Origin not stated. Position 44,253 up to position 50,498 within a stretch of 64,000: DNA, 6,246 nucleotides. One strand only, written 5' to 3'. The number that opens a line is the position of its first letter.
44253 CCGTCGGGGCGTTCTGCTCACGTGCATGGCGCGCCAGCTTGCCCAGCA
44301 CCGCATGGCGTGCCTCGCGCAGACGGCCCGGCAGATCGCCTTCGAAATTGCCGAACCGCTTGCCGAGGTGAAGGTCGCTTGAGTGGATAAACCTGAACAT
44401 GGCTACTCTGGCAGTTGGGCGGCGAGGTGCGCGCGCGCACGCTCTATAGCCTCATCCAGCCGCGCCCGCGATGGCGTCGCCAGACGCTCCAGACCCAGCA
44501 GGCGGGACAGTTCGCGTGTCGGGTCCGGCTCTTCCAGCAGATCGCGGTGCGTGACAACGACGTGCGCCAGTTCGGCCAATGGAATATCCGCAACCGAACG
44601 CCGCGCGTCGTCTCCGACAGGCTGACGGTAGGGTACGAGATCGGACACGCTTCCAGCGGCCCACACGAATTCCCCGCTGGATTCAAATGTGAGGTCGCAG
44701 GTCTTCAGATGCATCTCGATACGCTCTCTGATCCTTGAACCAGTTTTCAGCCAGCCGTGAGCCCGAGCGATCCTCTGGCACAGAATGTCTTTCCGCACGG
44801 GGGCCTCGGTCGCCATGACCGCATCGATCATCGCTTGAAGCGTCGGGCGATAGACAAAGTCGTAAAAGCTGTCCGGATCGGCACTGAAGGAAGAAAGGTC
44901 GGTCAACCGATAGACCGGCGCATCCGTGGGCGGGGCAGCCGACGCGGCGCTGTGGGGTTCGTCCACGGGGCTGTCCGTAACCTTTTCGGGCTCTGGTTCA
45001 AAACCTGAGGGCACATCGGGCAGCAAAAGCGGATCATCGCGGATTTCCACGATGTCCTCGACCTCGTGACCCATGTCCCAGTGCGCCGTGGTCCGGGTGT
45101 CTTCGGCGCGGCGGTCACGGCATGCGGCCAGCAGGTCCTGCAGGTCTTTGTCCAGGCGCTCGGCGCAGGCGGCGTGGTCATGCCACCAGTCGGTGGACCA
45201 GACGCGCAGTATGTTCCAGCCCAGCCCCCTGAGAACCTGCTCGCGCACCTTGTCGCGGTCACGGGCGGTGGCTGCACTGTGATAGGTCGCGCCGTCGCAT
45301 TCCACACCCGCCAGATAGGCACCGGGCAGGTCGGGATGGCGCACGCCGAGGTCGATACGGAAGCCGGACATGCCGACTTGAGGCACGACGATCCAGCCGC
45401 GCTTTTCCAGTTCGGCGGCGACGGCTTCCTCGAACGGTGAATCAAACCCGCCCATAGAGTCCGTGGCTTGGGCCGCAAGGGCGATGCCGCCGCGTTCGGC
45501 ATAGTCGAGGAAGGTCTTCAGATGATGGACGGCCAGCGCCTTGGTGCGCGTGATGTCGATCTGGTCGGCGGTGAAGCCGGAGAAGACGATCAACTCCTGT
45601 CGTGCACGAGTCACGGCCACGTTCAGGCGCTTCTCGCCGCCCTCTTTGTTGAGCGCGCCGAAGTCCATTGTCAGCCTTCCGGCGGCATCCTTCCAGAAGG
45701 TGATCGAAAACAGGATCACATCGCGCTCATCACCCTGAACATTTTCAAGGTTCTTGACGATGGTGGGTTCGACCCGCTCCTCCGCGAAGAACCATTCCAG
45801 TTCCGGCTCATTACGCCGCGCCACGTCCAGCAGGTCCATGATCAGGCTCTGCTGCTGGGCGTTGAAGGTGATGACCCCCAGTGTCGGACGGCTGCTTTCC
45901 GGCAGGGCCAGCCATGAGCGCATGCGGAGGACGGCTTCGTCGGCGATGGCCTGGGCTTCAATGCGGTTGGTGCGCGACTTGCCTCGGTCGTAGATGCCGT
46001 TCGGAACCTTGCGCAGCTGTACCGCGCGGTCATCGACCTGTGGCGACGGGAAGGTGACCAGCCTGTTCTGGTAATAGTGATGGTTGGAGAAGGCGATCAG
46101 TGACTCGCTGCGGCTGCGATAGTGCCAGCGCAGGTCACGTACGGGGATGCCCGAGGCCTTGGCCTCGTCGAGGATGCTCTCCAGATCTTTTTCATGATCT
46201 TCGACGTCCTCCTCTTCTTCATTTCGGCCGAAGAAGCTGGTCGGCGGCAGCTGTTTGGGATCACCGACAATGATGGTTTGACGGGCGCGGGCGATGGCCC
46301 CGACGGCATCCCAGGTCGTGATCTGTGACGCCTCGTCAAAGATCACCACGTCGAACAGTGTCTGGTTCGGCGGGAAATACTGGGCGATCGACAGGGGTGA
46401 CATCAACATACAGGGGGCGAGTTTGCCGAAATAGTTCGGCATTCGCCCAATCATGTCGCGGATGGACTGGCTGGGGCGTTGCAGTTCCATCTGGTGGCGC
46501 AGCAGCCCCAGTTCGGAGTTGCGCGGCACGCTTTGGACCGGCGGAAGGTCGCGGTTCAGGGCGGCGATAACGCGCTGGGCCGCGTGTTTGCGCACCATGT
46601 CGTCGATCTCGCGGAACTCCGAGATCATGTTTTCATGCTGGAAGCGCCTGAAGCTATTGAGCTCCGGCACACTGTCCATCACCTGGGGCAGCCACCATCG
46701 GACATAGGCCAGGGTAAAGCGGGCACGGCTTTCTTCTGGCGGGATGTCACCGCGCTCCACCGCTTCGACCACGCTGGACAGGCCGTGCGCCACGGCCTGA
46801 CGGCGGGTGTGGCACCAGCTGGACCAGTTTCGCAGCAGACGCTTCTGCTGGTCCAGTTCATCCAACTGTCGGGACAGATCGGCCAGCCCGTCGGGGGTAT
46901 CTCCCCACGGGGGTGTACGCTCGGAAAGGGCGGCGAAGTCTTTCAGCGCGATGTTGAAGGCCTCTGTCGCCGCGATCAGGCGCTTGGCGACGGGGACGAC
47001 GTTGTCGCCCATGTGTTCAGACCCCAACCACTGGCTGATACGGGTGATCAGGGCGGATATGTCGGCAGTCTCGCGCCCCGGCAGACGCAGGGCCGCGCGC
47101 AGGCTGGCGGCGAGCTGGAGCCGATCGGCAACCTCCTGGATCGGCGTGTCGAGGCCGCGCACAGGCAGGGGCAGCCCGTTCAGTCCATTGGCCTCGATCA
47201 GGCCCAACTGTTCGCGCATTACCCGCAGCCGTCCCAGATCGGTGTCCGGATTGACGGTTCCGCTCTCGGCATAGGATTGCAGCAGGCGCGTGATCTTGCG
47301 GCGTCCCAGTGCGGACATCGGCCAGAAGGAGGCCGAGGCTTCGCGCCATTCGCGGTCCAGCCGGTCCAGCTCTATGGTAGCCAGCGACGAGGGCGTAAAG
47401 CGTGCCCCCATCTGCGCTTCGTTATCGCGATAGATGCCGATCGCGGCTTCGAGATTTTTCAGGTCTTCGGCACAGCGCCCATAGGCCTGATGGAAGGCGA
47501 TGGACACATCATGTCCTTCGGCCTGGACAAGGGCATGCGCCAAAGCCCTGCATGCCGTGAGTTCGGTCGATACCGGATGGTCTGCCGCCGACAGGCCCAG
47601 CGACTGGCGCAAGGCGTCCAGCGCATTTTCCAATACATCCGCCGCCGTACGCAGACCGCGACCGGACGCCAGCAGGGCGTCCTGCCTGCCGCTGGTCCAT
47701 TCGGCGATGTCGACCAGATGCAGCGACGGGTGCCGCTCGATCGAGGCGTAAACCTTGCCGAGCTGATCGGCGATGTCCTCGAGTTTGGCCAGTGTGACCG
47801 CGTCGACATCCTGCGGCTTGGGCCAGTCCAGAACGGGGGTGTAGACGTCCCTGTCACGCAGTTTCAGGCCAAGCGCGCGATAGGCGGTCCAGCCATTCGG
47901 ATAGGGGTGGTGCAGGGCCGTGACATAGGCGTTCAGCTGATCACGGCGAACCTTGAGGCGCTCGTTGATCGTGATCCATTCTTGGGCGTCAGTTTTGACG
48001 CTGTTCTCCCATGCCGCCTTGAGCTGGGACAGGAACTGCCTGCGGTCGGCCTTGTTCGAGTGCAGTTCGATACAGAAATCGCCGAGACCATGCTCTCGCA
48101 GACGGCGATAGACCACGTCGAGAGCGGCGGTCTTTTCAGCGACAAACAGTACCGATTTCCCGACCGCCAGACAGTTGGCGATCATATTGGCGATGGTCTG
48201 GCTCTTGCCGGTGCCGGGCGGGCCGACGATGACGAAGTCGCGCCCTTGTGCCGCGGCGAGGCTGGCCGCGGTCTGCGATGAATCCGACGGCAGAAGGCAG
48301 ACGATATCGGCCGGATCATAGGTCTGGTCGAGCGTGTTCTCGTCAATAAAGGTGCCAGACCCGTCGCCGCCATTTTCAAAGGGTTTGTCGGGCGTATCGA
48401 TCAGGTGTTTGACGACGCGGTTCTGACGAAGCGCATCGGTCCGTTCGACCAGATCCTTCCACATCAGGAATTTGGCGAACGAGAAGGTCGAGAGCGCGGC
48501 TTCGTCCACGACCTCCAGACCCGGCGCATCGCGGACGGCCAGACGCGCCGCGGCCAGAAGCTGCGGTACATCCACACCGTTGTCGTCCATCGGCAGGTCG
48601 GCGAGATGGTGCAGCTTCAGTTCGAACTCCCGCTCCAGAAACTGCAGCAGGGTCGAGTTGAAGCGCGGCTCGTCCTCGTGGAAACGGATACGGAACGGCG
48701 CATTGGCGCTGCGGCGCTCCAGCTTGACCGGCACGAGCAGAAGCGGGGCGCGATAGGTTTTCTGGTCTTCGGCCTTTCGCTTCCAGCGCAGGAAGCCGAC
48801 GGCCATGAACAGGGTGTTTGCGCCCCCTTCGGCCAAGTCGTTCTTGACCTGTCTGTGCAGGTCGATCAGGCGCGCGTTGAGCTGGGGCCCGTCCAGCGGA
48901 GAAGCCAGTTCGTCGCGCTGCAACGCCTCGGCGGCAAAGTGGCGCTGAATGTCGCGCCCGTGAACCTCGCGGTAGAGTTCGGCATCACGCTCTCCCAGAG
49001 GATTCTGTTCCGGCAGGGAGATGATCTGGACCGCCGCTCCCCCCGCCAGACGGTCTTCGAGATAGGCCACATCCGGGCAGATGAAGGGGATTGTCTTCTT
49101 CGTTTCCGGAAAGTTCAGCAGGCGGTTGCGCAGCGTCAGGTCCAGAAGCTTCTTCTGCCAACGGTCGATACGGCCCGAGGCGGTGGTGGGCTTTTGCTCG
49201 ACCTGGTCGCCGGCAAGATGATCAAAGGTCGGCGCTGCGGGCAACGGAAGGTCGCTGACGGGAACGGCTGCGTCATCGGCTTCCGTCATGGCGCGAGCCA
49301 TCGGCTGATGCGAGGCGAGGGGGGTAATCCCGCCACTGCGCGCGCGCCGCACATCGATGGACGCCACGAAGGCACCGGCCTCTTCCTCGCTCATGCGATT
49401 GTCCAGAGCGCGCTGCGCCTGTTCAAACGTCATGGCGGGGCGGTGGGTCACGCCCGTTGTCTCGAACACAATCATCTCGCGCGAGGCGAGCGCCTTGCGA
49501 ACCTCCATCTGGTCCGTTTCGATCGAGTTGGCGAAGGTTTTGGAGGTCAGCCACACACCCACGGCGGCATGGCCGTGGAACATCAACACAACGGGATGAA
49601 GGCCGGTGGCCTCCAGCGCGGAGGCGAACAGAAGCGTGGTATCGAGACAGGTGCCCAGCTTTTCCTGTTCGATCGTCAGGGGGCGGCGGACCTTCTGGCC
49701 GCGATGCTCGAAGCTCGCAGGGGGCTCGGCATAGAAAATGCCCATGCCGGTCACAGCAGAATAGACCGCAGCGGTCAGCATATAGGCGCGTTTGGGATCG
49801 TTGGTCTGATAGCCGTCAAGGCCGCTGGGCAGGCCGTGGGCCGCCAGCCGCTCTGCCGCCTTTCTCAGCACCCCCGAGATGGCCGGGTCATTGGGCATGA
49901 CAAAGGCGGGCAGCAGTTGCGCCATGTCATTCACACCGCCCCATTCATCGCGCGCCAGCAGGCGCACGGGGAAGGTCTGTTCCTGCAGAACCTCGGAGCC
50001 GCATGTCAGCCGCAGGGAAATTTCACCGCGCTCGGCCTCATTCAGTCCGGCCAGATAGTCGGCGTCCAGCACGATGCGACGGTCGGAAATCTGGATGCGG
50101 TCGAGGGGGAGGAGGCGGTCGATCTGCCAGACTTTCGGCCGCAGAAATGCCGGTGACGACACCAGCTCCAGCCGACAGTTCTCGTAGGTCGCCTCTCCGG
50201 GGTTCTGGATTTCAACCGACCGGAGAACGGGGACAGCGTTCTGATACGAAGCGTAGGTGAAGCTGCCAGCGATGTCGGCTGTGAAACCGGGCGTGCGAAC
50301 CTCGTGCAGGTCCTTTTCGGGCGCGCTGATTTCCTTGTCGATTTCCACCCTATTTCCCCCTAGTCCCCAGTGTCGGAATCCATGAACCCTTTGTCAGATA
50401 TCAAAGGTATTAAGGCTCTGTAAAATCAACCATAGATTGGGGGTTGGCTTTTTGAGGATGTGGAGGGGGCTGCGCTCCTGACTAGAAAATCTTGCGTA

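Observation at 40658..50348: Tightly coupled three-gene operon: giant Hhe-like helicase-nuclease plus Mre11/SbcD-like plus Rad50/SbcC-like proteins (candidate defence or DNA-end-processing system)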

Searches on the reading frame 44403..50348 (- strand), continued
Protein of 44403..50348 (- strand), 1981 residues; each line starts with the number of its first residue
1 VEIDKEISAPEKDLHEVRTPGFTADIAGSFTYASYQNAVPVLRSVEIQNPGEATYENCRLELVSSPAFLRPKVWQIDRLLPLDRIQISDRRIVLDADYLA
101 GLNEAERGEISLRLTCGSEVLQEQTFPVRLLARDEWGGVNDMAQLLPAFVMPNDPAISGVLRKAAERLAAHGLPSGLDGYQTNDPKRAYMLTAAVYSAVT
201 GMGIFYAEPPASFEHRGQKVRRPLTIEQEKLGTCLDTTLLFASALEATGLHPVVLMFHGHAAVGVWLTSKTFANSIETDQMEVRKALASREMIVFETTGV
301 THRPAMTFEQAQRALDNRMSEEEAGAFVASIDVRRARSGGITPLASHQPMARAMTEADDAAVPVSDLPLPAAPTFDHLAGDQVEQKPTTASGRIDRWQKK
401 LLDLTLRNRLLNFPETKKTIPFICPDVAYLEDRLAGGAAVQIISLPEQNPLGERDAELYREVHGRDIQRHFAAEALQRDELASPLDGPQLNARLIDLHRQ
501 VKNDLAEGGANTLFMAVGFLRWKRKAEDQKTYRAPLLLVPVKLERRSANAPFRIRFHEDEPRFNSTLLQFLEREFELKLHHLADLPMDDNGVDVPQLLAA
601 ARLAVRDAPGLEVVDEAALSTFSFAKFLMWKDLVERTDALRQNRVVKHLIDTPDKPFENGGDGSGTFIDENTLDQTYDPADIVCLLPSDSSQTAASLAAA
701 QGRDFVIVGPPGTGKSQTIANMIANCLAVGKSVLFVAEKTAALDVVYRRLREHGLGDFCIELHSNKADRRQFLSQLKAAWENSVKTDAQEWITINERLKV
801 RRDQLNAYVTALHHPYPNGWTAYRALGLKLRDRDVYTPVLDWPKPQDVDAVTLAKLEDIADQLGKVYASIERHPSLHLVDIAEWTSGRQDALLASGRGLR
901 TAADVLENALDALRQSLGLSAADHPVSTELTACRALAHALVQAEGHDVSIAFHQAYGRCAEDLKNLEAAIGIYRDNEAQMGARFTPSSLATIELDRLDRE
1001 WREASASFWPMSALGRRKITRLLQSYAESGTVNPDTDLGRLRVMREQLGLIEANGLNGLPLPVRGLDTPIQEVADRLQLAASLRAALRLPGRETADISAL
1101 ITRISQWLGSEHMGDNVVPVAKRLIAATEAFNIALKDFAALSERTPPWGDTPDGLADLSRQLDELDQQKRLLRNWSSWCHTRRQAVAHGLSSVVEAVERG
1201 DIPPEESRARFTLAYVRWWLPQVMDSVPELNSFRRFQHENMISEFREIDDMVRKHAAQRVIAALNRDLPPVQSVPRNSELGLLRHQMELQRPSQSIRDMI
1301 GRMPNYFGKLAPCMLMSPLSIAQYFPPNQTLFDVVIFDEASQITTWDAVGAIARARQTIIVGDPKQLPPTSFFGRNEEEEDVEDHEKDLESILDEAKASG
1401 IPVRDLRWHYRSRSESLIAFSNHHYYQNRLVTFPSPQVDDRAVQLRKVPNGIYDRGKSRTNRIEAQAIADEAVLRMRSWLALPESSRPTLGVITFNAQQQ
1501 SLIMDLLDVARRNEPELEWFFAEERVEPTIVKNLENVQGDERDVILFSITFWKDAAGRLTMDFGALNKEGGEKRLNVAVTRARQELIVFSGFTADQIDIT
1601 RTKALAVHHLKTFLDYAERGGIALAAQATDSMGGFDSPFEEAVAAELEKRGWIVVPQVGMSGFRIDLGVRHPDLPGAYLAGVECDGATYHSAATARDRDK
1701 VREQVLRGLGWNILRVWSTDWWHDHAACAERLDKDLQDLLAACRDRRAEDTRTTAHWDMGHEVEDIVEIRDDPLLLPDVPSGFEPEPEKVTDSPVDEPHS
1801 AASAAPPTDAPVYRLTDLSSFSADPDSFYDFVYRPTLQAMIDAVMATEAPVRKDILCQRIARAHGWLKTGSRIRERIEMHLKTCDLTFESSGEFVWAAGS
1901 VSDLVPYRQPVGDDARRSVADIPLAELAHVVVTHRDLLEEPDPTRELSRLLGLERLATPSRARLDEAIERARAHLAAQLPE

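Call 106: get_annotated_region(hit=H18, flank=12000)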
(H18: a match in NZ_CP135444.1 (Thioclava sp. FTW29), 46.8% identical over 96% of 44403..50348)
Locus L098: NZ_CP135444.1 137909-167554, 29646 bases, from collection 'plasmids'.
description: Thioclava sp. FTW29 plasmid unnamed1, complete sequence
organism: Thioclava sp. FTW29 (NCBI taxid 3076557)
taxonomy: Bacteria; Pseudomonadota; Alphaproteobacteria; Rhodobacterales; Paracoccaceae; Thioclava; Thioclava sp. FTW29
host: -; source: -; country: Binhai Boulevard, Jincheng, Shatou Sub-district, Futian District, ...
typing (MOB-suite, as given by PLSDB): non-mobilizable
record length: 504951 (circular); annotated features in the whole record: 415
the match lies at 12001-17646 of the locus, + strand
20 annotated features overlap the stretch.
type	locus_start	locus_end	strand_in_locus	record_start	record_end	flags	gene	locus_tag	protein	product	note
CDS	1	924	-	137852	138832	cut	bioB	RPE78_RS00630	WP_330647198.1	biotin synthase BioB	GO:0009102 - biotin biosynthetic process [Evidence IEA]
CDS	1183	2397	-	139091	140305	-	-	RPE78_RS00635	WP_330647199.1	GTP-binding protein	-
CDS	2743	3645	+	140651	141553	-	-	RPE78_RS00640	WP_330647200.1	EamA family transporter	-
CDS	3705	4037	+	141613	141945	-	-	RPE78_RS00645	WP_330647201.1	DUF2322 family protein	-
CDS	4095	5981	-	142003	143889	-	-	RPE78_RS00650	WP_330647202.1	PhoX family phosphatase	-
CDS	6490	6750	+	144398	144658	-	-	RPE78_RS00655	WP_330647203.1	hypothetical protein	-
CDS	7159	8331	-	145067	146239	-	-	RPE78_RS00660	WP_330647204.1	iron-containing alcohol dehydrogenase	-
CDS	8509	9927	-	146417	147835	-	-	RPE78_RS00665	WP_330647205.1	hypothetical protein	-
CDS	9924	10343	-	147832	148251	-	-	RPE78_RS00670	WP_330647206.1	biopolymer transporter ExbD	-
CDS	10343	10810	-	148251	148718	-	-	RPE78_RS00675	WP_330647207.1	biopolymer transporter ExbD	GO:0055085 - transmembrane transport [Evidence IEA]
CDS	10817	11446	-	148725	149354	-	-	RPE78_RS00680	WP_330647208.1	MotA/TolQ/ExbB proton channel family protein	-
CDS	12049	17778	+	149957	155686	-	-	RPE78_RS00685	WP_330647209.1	DUF3320 domain-containing protein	-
CDS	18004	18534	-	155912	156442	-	-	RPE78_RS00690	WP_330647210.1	hypothetical protein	-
CDS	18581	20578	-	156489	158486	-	-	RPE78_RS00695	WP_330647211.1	serine/threonine-protein kinase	GO:0006468 - protein phosphorylation [Evidence IEA]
CDS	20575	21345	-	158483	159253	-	-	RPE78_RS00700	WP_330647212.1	protein phosphatase 2C domain-containing protein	-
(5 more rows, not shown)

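Call 107: get_annotated_region(hit=H28, flank=8000)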
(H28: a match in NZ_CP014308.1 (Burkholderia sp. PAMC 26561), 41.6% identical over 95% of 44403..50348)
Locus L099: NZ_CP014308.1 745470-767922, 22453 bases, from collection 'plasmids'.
description: Burkholderia sp. PAMC 26561 plasmid unnamed1, complete sequence
organism: Burkholderia sp. PAMC 26561 (NCBI taxid 1795043)
taxonomy: Bacteria; Pseudomonadota; Betaproteobacteria; Burkholderiales; Burkholderiaceae; Burkholderia; Burkholderia sp. PAMC 26561
host: -; source: single cell,lichen; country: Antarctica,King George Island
typing (MOB-suite, as given by PLSDB): non-mobilizable
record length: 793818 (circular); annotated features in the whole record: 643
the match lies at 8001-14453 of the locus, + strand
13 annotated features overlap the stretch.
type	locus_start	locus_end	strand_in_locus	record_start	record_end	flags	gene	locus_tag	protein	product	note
CDS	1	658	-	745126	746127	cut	-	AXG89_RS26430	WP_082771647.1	hypothetical protein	-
CDS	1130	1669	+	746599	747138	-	-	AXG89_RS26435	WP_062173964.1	hypothetical protein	-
CDS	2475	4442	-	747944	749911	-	-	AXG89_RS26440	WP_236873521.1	AAA family ATPase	-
CDS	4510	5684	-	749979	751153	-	-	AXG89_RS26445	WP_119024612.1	IS3 family transposase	-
CDS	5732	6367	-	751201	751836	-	-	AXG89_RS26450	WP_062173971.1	hypothetical protein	-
CDS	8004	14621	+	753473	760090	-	-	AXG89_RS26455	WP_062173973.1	DUF3320 domain-containing protein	-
CDS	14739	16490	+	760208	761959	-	-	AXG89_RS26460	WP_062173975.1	DUF4236 domain-containing protein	-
CDS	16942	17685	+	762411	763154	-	-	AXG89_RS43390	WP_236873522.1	hypothetical protein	-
CDS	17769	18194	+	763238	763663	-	-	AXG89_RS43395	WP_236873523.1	hypothetical protein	-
CDS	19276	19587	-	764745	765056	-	-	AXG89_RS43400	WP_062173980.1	hypothetical protein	-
CDS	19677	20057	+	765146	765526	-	umuD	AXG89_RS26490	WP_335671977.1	translesion error-prone DNA polymerase V autoproteolytic subunit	-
CDS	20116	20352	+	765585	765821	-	-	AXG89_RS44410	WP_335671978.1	hypothetical protein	-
CDS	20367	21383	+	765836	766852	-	-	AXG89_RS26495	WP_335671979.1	Y-family DNA polymerase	-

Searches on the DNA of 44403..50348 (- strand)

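Call 48: search_dna_similar(query=L082:7977-13868:+, collection=ecoli_genomes, mode=near, max_rows=10)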
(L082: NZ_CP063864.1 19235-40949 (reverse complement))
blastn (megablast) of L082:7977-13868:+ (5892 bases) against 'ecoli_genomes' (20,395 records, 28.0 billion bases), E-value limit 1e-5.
No match.

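Call 49: search_dna_similar(query=L082:9869-13868:+, collection=ecoli_genomes, mode=distant, max_rows=10)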
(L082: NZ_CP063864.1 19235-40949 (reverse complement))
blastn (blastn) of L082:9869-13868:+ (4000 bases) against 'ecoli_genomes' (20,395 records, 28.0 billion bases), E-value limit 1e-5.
No match.
